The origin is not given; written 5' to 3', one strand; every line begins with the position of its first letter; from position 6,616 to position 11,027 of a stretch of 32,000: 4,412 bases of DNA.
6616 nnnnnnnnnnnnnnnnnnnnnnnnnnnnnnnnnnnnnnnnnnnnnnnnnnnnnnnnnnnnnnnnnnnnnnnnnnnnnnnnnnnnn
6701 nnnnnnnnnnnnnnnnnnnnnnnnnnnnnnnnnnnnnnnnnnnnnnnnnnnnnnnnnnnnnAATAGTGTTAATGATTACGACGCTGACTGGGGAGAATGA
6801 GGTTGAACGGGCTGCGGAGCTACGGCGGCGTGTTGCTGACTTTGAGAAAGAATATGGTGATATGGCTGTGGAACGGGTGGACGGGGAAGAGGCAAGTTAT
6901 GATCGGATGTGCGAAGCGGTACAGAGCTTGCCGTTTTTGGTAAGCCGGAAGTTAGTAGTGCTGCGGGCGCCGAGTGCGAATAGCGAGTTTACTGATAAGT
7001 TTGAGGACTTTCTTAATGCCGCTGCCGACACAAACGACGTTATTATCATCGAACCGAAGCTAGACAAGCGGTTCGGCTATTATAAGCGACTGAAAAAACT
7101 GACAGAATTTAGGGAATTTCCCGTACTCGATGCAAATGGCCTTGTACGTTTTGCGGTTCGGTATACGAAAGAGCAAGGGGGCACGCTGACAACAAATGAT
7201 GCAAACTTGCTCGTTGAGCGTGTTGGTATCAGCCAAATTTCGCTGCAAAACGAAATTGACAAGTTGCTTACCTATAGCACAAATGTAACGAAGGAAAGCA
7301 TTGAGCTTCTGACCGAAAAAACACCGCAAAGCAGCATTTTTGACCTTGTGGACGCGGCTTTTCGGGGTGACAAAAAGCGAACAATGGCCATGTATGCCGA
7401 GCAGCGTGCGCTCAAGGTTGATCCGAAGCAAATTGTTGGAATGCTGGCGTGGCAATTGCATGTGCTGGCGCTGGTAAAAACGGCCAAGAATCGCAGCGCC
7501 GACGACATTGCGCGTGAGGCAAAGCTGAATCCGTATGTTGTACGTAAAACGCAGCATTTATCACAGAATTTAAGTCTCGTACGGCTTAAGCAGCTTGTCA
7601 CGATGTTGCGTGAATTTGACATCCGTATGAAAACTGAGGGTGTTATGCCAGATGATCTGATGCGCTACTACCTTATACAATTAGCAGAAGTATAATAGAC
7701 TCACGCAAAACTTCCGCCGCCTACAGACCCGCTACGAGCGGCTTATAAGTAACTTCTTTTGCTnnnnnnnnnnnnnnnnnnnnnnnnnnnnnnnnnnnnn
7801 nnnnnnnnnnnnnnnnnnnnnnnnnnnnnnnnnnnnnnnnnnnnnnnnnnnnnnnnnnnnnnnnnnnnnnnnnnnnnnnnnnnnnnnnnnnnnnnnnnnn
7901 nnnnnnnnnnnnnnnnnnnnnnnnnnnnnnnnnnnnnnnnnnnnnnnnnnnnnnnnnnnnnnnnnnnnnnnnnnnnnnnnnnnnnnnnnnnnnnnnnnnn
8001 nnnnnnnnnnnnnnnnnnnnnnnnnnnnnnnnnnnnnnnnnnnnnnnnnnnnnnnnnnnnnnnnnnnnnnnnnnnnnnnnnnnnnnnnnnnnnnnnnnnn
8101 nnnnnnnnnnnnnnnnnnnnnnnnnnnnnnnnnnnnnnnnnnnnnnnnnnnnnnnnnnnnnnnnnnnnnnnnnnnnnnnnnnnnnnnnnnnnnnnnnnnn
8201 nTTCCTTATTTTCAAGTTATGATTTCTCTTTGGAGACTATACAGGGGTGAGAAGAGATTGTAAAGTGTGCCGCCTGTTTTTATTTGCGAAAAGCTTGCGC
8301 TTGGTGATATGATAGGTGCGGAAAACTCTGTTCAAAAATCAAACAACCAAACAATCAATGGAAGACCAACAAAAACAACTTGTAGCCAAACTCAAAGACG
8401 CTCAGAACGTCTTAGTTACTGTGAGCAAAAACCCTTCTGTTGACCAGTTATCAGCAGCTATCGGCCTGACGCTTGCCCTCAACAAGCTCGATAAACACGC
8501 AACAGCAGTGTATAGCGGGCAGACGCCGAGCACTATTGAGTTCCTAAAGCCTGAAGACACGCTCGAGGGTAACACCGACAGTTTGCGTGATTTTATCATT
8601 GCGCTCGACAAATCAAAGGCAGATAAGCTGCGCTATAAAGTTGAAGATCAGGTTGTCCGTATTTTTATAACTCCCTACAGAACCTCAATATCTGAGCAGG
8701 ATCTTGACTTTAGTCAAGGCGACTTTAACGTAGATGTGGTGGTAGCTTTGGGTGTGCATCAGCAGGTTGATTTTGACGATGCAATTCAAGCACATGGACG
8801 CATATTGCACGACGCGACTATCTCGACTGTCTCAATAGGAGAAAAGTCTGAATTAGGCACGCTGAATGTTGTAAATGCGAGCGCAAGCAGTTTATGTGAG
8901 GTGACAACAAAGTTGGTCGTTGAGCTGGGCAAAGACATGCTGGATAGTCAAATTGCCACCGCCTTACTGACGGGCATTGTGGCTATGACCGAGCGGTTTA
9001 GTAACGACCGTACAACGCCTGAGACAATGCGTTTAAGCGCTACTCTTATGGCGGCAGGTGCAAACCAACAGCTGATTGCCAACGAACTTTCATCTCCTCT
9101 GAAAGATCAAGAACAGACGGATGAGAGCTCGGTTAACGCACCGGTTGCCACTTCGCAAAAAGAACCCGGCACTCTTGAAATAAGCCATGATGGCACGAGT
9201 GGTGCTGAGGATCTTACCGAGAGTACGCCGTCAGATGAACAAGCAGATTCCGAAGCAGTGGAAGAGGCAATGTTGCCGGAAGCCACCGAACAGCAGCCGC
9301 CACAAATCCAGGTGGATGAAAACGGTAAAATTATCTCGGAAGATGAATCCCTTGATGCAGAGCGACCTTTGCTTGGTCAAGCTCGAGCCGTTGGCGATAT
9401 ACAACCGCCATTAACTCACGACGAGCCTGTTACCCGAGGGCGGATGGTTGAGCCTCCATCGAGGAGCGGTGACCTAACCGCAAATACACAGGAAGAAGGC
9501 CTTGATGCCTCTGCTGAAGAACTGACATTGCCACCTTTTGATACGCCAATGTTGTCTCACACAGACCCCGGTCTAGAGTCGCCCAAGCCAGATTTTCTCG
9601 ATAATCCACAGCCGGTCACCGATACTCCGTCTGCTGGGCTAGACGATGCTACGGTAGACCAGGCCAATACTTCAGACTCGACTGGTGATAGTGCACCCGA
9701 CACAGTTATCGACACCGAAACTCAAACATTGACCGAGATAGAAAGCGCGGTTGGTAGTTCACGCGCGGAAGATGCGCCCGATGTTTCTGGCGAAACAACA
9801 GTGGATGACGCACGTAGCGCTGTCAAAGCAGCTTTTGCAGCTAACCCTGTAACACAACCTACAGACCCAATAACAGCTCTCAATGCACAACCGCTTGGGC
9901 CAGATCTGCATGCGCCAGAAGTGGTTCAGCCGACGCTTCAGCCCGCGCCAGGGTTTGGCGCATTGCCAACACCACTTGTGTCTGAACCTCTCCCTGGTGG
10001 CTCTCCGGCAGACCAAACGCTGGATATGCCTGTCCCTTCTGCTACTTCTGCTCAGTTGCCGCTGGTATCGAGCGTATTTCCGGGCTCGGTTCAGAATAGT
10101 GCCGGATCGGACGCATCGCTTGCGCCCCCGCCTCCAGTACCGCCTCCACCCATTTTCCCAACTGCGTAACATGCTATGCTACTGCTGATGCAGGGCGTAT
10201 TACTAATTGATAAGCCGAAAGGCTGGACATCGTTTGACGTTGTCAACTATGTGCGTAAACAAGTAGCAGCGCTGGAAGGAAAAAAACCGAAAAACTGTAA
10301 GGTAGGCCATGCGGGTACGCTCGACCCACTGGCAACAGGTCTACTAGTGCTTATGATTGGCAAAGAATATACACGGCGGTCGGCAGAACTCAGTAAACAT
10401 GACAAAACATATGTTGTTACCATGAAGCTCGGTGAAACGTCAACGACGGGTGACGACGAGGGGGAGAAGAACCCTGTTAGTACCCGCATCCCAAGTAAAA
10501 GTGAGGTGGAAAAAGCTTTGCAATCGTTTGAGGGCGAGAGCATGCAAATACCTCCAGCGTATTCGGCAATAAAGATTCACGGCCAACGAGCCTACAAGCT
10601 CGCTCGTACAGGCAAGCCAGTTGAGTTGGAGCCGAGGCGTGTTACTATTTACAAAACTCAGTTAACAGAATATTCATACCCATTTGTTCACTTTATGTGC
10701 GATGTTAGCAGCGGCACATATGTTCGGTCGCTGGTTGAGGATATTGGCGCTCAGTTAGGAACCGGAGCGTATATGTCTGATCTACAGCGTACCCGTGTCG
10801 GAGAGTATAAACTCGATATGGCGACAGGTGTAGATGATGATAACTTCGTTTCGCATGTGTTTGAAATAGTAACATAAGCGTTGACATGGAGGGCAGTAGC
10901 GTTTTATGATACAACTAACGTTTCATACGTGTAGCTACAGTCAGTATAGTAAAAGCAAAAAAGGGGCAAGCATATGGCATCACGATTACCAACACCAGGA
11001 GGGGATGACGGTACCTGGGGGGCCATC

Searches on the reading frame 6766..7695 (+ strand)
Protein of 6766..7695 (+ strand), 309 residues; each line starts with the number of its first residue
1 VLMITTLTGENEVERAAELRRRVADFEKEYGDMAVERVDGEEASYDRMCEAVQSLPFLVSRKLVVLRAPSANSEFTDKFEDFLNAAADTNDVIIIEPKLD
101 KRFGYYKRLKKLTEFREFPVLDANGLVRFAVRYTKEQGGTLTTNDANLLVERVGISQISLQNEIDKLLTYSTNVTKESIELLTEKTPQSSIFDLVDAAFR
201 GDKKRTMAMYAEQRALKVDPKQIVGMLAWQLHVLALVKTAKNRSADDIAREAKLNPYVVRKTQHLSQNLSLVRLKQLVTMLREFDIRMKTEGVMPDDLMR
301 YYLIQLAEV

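Call 5: search_protein_families(library=pfam, proteins=[window:6766-7695:+], max_evalue=0.01)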
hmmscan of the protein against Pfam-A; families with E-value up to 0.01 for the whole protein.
window:6766-7695:+ (309 aa): 3 families
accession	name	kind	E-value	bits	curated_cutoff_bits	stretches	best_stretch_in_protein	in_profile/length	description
PF21694.2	DNA_pol3_delta_C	-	2.1e-19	70.1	27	1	189-304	2-119/121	DNA polymerase III delta subunit, C-terminal domain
PF06144.19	DNA_pol3_delta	-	1.6e-08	35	21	1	27-112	24-117/124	DNA polymerase III, delta subunit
PF12169.13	DNA_pol3_gamma3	-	5.9e-05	23.3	24.4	1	188-280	15-102/143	DNA polymerase III subunits gamma and tau domain III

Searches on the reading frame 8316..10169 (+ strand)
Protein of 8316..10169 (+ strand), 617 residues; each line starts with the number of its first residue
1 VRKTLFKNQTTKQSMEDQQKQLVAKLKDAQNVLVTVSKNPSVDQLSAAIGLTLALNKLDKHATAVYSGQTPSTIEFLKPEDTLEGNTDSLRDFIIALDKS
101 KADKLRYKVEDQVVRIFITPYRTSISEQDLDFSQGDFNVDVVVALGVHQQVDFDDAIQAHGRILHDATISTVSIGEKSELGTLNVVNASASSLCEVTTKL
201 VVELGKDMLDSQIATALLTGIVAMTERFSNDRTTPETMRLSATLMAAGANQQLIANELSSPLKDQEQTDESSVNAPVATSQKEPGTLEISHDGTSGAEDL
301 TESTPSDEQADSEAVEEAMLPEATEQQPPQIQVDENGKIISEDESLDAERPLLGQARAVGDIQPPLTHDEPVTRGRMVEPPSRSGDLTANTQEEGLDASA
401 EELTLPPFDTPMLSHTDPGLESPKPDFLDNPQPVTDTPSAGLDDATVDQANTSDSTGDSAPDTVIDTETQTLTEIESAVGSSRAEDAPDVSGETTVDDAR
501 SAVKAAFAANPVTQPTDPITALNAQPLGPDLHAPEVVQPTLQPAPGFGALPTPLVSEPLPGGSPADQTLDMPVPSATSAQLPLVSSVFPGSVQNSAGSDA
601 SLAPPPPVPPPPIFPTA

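Call 5: search_protein_families(library=pfam, proteins=[window:8316-10169:+], max_evalue=0.01)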
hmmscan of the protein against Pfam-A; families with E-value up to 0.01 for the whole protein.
window:8316-10169:+ (617 aa): 1 family
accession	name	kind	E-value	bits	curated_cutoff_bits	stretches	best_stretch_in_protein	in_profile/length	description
PF01368.27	DHH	-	3.4e-05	24.6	28.1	1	31-221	1-125/125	DHH family, N-terminal domain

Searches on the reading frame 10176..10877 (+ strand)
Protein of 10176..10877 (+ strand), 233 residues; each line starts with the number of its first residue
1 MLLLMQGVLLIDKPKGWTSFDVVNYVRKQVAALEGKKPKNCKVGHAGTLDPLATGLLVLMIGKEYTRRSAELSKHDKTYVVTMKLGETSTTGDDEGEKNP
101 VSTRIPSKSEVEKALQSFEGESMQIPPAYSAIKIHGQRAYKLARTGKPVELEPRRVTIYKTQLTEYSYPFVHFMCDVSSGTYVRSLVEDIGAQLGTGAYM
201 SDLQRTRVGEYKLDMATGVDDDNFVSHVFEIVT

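Call 5: search_protein_families(library=pfam, proteins=[window:10176-10877:+], max_evalue=0.01)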
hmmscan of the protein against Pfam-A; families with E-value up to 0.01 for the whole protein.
window:10176-10877:+ (233 aa): 3 families
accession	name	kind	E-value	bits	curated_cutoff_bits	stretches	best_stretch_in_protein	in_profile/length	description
PF01509.24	TruB_N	-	7.4e-48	163.1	27.3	1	39-183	5-149/149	TruB family pseudouridylate synthase (N terminal domain)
PF16198.10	TruB_C_2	-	7.2e-10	39.3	29.3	1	184-216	1-33/66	tRNA pseudouridylate synthase B C-terminal domain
PF00849.27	PseudoU_synth_2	-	0.0013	19.4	26.8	1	8-106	2-97/152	RNA pseudouridylate synthase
